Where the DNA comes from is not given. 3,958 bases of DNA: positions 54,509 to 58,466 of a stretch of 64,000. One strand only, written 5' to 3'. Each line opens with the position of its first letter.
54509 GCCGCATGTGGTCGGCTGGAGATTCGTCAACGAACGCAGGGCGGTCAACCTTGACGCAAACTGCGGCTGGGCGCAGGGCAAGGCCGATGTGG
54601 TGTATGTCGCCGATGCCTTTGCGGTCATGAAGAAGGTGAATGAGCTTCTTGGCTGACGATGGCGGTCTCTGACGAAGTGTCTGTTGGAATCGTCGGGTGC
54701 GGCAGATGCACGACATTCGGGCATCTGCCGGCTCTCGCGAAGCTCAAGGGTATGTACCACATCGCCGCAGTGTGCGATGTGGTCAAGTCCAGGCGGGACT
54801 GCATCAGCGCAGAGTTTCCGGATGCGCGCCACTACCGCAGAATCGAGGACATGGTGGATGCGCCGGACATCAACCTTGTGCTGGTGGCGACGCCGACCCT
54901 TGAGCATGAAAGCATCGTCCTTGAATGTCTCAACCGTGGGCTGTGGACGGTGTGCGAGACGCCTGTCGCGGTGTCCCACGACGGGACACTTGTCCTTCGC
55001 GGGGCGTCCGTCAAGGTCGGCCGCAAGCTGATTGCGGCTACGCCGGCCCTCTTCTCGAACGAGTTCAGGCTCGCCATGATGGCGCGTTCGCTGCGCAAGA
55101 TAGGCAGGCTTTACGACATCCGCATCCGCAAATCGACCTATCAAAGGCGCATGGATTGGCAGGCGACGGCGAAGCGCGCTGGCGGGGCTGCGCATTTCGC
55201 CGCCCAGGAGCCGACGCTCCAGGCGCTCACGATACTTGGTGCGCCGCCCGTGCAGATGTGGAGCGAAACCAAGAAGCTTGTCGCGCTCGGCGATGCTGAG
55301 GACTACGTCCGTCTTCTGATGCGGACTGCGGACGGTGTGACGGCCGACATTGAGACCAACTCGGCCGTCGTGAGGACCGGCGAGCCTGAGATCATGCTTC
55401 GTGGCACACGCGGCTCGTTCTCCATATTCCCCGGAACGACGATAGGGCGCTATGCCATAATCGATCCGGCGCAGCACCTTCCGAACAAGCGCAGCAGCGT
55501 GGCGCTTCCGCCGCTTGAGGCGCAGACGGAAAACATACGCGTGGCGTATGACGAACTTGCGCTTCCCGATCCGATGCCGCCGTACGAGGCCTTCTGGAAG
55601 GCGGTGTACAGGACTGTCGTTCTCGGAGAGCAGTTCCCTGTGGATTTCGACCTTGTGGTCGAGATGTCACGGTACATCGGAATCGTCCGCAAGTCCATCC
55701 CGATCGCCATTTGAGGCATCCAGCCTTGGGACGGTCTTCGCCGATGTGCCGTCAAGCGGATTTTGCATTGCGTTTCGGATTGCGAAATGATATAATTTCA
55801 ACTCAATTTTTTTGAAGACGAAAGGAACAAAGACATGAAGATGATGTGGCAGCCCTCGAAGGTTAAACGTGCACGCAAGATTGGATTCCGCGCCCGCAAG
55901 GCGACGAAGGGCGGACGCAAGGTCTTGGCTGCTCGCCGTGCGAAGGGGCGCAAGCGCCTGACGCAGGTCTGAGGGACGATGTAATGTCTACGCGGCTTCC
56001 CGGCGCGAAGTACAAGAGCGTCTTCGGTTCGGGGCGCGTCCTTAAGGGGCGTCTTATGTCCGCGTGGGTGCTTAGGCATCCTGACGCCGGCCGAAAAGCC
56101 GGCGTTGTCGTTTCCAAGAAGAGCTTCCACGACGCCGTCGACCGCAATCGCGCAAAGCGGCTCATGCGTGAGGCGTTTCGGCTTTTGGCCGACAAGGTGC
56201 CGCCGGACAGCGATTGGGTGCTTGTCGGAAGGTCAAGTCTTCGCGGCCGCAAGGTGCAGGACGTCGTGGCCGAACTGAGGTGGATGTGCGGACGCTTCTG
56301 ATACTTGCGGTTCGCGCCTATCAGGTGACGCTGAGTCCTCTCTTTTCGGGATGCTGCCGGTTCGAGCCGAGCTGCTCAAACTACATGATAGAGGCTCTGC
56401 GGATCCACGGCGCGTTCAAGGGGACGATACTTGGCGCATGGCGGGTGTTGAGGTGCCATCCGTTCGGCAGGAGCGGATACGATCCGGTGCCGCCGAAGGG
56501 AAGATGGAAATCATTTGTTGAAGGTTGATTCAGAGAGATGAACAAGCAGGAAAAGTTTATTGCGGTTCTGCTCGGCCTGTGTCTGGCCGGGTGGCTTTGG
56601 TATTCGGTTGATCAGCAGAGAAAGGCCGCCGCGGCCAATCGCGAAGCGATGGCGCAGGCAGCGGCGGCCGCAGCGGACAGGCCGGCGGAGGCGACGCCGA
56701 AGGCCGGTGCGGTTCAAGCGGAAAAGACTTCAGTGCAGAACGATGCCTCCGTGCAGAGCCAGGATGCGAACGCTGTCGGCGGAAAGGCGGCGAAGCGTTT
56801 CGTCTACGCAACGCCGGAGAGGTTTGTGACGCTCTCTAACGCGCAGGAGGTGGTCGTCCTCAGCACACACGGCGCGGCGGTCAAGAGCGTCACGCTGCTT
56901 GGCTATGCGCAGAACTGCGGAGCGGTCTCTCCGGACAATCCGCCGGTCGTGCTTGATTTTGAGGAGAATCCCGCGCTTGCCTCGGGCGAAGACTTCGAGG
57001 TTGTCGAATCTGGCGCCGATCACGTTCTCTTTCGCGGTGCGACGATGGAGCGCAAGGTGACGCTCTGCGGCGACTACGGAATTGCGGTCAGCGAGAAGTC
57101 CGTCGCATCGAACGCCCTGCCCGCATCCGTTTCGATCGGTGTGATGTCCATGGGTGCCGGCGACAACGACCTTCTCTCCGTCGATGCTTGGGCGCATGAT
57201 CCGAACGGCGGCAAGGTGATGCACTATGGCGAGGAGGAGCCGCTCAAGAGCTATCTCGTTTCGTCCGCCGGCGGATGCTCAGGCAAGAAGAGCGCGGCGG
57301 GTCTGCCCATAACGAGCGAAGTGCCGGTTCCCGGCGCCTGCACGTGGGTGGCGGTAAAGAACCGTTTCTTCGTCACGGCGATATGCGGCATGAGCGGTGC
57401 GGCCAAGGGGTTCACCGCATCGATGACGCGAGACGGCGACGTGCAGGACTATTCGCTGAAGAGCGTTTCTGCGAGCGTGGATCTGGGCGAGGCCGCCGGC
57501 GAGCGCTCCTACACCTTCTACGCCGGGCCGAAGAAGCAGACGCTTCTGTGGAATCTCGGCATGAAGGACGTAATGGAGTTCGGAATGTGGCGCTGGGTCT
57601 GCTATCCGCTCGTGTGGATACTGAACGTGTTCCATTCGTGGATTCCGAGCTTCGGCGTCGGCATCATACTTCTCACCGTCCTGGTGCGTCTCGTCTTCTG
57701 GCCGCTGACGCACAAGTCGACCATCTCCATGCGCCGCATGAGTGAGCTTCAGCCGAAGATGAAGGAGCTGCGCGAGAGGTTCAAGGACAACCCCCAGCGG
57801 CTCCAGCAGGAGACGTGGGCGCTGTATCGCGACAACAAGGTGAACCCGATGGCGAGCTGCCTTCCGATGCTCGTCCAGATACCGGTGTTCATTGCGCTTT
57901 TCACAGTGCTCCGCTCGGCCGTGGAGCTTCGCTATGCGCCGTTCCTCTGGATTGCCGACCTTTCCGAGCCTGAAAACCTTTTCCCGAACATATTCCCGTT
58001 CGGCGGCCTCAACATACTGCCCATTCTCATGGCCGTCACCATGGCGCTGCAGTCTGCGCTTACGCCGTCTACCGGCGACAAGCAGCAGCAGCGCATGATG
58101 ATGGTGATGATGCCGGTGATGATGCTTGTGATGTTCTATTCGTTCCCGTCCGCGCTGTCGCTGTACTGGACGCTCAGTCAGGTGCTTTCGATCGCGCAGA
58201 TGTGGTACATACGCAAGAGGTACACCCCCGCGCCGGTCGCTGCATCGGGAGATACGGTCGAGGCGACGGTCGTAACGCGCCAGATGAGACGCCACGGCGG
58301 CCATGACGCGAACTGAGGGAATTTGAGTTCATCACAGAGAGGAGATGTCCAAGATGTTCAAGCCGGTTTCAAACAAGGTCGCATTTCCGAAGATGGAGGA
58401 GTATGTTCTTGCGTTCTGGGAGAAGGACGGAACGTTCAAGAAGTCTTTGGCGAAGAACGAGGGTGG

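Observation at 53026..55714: Divergent EtfB/EtfA-like pair coupled to a Gfo/Idh/MocA oxidoreductase inside a glycan-processing cluster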

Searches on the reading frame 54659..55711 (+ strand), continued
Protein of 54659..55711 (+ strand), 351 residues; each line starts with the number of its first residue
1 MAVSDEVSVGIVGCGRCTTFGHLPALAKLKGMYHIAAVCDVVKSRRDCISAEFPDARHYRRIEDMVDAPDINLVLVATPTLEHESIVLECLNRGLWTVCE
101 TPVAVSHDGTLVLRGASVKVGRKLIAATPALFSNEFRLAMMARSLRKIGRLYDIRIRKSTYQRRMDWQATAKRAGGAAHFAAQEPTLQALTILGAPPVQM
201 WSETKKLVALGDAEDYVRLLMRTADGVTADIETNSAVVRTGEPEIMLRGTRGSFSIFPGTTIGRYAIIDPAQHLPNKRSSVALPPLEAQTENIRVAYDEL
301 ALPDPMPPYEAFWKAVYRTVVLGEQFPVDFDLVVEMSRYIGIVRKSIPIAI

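Call 53: find_encoding_contigs(protein=P0355, flank=6000, max_places=1)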
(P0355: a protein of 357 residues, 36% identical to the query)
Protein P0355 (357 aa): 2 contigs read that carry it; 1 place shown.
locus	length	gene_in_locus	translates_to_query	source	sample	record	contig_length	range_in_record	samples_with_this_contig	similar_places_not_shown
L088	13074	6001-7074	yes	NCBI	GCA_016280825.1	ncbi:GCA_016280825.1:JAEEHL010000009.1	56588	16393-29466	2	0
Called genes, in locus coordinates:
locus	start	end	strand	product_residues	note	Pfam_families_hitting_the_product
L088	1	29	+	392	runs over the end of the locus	PF01297:ZnuA (faint)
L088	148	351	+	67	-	-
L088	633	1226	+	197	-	-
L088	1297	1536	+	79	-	-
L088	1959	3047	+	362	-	PF07610:DUF1573, PF22544:HYDIN_VesB_CFA65-like_Ig (weak), PF24770:Ig-CFAP74_2 (faint), PF02683:DsbD_TM (weak)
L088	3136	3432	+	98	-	PF00886:Ribosomal_S16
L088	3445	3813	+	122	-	PF01245:Ribosomal_L19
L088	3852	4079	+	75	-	PF01176:eIF-1a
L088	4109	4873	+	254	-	PF20772:TACO1_YebC_N, PF01709:Transcrip_reg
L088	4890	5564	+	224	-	PF02508:Rnf-Nqr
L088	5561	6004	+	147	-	PF22811:Zn_ribbon_NrdR, PF03477:ATP-cone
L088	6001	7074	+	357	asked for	PF01408:GFO_IDH_MocA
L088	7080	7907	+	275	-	PF02591:Zn_ribbon_9 (weak), PF00359:PTS_EIIA_2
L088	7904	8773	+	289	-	PF13354:Beta-lactamase2, PF00768:Peptidase_S11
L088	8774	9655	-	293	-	-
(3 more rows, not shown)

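Call 54: find_encoding_contigs(protein=P0335, flank=6000, max_places=1)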
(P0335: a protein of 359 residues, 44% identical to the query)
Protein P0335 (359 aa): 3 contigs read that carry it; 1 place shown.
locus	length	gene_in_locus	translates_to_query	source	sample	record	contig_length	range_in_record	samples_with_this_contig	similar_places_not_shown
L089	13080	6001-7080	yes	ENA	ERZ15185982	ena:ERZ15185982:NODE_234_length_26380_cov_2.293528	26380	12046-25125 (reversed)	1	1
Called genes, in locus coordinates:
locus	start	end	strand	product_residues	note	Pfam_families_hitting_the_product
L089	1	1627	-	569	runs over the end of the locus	-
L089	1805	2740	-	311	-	PF01261:AP_endonuc_2, PF03786:UxuA (faint)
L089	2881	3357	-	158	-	PF00137:ATP-synt_C (weak)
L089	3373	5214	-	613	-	PF01496:V_ATPase_I (faint)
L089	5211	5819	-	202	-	PF01813:ATP-synt_D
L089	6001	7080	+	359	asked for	PF01408:GFO_IDH_MocA, PF22725:GFO_IDH_MocA_C3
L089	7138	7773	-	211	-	PF02361:CbiQ (weak)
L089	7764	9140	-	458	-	PF02632:BioY, PF00005:ABC_tran, PF02463:SMC_N (faint), PF13304:AAA_21 (weak)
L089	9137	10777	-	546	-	PF00496:SBP_bac_5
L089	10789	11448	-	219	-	PF00814:TsaD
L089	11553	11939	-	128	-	-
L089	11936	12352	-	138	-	-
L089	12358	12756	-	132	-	-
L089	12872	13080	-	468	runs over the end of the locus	PF02321:OEP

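Call 74: find_encoding_contigs(protein=P0323, flank=6000, max_places=1)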
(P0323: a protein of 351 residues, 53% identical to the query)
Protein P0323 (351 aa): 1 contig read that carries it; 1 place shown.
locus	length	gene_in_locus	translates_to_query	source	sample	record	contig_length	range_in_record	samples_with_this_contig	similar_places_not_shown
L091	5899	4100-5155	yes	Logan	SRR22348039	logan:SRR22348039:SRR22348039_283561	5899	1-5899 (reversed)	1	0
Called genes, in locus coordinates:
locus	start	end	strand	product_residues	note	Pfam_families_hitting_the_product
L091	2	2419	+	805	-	?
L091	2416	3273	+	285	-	PF01012:ETF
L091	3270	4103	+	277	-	PF01012:ETF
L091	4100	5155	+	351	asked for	PF01408:GFO_IDH_MocA, PF22725:GFO_IDH_MocA_C3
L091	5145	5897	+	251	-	?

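Call 75: find_encoding_contigs(protein=P0328, flank=6000, max_places=1)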
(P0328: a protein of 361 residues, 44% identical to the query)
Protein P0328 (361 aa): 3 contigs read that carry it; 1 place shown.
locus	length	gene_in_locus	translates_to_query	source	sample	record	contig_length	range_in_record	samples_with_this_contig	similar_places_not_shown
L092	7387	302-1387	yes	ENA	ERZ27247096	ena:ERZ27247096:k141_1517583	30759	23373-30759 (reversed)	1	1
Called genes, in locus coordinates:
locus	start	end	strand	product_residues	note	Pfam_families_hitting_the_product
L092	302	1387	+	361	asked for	PF01408:GFO_IDH_MocA, PF22725:GFO_IDH_MocA_C3 (weak)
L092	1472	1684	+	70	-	PF21344:Zn_ribbon_LysW (faint)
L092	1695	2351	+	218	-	PF13579:Glyco_trans_4_4, PF13439:Glyco_transf_4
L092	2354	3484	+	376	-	PF01223:Endonuclease_NS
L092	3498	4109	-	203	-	PF00702:Hydrolase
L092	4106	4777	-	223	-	PF02224:Cytidylate_kin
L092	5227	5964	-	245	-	-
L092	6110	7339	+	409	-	PF00155:Aminotran_1_2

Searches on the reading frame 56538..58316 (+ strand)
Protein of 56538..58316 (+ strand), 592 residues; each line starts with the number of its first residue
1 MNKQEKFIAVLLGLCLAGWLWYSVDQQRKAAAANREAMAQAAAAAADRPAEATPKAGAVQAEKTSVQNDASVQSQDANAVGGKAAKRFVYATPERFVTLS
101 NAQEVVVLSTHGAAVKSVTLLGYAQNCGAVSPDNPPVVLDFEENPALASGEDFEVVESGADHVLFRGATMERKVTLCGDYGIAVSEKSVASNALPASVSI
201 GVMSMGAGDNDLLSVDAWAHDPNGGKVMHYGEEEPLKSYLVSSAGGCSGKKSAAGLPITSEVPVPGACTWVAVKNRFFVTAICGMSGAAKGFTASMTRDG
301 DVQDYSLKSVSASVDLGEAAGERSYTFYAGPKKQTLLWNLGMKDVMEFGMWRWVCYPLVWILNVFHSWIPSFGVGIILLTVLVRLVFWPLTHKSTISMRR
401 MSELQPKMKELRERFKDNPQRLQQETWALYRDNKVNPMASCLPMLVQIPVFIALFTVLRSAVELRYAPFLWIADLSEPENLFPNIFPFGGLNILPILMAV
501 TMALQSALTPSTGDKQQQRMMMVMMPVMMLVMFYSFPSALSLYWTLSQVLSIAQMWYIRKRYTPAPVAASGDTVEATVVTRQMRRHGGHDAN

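Call 10: search_protein_families(library=pfam, proteins=[window:56538-58316:+], max_evalue=0.001)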
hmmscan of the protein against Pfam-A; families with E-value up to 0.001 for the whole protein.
window:56538-58316:+ (592 aa): 3 families
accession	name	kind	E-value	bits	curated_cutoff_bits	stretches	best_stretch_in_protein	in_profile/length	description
PF02096.25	60KD_IMP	-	3.5e-63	212.9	35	1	372-560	1-163/163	60Kd inner membrane protein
PF14849.12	YidC_periplas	-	7.1e-12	46.3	24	1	270-361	190-283/283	YidC periplasmic domain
PF01956.21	EMC3_TMCO1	-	0.0009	19.5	27.1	0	378-463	25-113/169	Integral membrane protein EMC3/TMCO1-like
